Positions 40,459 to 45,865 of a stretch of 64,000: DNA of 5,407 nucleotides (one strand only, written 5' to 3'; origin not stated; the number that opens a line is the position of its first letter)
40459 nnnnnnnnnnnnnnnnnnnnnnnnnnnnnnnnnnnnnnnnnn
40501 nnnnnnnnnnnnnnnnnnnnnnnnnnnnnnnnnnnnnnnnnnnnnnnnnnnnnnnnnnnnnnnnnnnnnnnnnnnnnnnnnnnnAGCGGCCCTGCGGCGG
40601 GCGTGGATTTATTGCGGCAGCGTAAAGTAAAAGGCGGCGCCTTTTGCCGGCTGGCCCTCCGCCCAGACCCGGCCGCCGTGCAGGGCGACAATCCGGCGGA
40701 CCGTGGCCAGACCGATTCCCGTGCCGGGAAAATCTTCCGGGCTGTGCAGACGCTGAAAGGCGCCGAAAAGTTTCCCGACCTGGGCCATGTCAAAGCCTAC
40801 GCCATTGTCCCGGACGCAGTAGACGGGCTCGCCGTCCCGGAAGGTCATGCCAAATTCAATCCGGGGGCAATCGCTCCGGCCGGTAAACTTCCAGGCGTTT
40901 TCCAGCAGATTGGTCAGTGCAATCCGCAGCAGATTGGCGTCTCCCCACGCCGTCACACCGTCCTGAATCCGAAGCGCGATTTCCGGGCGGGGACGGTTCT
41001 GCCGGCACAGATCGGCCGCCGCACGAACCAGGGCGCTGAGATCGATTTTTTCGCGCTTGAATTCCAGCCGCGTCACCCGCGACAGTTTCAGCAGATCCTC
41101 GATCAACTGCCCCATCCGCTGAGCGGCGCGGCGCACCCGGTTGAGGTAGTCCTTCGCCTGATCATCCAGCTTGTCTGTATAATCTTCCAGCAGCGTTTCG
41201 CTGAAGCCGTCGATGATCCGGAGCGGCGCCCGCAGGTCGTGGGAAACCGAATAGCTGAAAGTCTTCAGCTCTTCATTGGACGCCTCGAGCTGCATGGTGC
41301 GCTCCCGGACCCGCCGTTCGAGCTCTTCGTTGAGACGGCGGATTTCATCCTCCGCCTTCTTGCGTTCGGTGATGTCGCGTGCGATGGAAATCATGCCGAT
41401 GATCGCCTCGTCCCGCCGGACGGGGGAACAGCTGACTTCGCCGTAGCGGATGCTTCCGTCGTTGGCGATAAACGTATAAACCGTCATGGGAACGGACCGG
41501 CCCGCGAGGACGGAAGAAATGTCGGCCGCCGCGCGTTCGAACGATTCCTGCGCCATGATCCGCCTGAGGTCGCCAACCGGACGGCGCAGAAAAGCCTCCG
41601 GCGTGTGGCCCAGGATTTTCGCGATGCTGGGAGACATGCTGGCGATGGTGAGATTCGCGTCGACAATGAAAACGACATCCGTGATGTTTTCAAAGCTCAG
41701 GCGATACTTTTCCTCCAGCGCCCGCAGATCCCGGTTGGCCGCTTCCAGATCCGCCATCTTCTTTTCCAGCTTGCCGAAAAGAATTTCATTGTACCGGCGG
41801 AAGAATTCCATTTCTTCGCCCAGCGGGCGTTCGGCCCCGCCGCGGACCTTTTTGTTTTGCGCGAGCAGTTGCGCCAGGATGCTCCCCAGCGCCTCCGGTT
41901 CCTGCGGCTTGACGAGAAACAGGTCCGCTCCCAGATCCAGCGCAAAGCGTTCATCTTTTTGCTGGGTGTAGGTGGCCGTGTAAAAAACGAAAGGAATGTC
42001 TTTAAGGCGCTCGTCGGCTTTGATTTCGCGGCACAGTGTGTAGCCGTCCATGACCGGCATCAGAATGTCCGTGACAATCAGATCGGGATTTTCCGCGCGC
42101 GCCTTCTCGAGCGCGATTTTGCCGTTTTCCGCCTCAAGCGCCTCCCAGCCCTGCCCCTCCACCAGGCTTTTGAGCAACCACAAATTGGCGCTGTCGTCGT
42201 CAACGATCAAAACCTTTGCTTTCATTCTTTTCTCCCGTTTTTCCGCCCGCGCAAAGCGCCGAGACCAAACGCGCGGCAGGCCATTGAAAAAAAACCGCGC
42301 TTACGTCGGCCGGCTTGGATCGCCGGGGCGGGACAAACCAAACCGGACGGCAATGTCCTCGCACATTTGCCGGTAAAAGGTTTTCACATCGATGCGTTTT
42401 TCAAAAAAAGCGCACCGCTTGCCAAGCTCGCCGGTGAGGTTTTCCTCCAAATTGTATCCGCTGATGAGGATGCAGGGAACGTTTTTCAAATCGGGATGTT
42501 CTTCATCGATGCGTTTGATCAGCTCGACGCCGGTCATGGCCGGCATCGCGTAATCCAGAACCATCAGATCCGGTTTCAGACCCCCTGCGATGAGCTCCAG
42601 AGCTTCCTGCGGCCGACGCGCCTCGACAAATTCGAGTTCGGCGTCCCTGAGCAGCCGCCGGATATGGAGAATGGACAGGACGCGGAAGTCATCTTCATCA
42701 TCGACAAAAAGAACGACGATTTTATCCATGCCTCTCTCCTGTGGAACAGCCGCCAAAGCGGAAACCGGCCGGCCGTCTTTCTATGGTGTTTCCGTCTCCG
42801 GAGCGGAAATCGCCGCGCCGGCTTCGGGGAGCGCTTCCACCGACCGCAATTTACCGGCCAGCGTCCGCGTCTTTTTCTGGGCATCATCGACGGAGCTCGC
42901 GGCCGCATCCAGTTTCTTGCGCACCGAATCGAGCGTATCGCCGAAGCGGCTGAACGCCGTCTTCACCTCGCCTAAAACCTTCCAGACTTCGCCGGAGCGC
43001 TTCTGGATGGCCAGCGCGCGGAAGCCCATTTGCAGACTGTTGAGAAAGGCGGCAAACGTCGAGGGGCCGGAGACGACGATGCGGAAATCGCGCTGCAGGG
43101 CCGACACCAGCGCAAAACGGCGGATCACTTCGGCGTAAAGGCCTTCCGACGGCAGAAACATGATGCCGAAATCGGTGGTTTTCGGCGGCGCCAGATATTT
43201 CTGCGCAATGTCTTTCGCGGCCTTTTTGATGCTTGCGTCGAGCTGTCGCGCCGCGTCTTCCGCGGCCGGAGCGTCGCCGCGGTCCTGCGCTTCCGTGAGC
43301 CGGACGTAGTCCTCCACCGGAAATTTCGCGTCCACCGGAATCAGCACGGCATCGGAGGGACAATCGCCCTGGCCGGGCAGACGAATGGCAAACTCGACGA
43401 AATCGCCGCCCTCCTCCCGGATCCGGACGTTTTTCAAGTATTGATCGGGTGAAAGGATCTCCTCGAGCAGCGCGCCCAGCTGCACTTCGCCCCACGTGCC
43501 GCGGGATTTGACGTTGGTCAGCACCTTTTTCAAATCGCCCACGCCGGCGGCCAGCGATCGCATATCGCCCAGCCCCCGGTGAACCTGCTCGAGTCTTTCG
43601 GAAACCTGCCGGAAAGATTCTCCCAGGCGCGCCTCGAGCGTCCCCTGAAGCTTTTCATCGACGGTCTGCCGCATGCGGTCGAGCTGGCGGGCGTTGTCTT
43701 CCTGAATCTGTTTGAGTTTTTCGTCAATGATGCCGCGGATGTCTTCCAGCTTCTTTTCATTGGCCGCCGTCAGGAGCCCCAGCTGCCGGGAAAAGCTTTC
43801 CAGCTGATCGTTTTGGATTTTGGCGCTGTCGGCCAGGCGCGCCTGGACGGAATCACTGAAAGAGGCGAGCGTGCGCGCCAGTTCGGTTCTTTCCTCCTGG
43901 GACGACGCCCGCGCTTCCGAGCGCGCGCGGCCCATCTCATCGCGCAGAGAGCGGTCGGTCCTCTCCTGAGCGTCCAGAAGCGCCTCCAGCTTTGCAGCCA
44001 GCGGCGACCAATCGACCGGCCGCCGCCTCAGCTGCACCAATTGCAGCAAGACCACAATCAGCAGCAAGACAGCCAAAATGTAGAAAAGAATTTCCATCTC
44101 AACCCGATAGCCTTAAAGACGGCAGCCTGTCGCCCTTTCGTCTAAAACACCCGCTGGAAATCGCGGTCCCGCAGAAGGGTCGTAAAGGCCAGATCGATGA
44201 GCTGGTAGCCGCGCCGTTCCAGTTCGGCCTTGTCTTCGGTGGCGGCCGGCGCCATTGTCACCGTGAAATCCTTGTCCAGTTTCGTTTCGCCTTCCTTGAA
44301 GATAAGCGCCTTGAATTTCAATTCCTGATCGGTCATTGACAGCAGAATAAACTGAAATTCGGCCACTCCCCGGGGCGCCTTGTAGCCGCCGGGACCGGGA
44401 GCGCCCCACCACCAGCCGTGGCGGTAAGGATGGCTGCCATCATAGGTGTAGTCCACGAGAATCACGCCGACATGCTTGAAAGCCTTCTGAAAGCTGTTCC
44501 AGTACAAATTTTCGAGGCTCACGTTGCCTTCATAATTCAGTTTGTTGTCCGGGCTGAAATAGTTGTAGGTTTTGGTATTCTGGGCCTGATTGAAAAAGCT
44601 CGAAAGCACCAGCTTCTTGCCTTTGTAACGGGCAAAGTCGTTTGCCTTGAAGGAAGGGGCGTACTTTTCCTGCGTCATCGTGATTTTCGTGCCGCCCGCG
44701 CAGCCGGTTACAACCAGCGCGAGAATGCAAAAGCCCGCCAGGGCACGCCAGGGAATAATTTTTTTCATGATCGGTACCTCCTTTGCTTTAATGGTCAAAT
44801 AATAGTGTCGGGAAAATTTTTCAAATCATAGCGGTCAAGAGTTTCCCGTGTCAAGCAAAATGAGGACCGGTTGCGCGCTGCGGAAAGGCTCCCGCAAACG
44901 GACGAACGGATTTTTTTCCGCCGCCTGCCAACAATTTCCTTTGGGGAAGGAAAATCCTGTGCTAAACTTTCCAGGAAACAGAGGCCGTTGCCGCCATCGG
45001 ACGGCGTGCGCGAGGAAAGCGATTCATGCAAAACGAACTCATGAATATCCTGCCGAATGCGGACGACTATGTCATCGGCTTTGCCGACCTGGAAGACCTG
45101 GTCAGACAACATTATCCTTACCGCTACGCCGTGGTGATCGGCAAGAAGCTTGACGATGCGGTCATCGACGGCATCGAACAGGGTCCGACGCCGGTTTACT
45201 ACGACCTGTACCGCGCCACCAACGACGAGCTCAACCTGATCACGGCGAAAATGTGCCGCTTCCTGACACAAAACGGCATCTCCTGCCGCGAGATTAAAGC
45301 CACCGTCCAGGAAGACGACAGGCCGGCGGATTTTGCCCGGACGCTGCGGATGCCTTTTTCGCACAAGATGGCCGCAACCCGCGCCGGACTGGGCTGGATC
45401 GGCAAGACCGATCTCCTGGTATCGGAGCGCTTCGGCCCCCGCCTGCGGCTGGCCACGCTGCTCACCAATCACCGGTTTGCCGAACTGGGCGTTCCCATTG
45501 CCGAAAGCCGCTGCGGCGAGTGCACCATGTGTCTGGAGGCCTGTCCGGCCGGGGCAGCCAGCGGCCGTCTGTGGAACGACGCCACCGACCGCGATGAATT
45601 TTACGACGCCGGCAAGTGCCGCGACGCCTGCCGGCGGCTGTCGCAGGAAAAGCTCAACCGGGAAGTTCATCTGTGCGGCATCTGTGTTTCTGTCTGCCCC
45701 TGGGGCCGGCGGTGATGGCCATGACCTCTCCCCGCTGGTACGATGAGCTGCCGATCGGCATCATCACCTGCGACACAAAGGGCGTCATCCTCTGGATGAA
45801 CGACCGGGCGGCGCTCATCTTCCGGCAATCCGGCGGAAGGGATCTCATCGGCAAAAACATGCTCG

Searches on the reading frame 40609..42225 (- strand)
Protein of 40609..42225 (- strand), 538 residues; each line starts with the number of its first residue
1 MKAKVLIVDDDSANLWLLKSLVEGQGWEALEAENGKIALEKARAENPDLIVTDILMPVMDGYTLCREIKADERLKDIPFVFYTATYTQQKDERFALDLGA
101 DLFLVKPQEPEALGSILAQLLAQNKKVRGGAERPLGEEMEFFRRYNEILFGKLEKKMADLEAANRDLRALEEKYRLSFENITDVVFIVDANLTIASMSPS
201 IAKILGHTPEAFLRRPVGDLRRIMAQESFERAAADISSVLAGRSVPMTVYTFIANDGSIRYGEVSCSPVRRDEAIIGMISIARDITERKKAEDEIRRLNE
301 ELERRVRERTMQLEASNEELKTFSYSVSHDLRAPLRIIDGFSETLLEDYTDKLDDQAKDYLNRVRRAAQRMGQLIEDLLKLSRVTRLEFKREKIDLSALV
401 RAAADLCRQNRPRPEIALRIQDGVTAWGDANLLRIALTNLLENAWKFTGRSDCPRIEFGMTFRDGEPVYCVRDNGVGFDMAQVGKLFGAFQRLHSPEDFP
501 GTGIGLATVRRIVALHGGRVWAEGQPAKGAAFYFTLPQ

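Call 3: search_protein_families(library=pfam, proteins=[window:40609-42225:-], max_evalue=0.01)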
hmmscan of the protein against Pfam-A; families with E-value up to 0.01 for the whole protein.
window:40609-42225:- (538 aa): 7 families
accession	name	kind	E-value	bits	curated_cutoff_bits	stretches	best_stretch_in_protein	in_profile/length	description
PF00072.30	Response_reg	-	6.1e-24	84.8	30.2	1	5-115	1-108/111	Response regulator receiver domain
PF02518.31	HATPase_c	-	6.8e-21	75.2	26.4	1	428-537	1-108/111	Histidine kinase-, DNA gyrase B-, and HSP90-like ATPase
PF00512.31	HisKA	-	7.4e-16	58.4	26.9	1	321-384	3-63/66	His Kinase A (phospho-acceptor) domain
PF08448.16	PAS_4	-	6.5e-12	46.1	23.1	1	178-289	1-109/110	PAS fold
PF13426.13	PAS_9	-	6.9e-09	36.4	27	1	183-287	2-103/103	PAS domain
PF00989.32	PAS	-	8.6e-09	35.8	22.6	1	173-285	2-113/113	PAS fold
PF08447.18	PAS_3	-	1.9e-07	31.7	25.6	1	196-279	3-86/89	PAS fold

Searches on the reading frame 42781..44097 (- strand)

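Call 45: search_protein_families(library=pfam, proteins=[window:42781-44097:-], max_evalue=0.001)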
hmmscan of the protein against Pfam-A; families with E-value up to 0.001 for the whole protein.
window:42781-44097:- (438 aa): 3 families
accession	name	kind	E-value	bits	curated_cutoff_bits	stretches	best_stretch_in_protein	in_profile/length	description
PF02646.22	RmuC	-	1.3e-72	244.8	26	1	138-425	2-286/291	RmuC family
PF20117.4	DUF6507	-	0.00031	21.7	25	0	84-156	21-87/120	Family of unknown function (DUF6507)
PF04513.17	Baculo_PEP_C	-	0.0008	19.9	38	0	124-197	32-105/140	Baculovirus polyhedron envelope protein, PEP, C terminus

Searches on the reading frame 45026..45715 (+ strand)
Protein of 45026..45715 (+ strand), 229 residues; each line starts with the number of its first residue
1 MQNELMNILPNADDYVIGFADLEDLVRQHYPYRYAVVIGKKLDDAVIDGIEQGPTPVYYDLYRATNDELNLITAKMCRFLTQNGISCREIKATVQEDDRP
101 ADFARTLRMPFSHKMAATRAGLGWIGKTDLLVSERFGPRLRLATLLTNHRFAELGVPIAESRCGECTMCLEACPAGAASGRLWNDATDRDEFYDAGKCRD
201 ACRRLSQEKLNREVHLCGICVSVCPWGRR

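Call 66: search_protein_families(library=pfam, proteins=[window:45026-45715:+], max_evalue=0.001)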
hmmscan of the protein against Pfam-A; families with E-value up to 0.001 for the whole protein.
window:45026-45715:+ (229 aa): 4 families
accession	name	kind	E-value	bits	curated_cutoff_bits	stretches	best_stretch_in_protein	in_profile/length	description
PF13484.11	Fer4_16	-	6.3e-11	43.3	30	1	162-227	1-66/66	4Fe-4S double cluster binding domain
PF00037.32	Fer4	-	2.6e-05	24.3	21.1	0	157-177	2-22/24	4Fe-4S binding domain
PF12797.12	Fer4_2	-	0.00016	21.8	24.5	0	158-175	5-22/22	4Fe-4S binding domain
PF12838.12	Fer4_7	-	0.00032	21.5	27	0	162-227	1-51/52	4Fe-4S dicluster domain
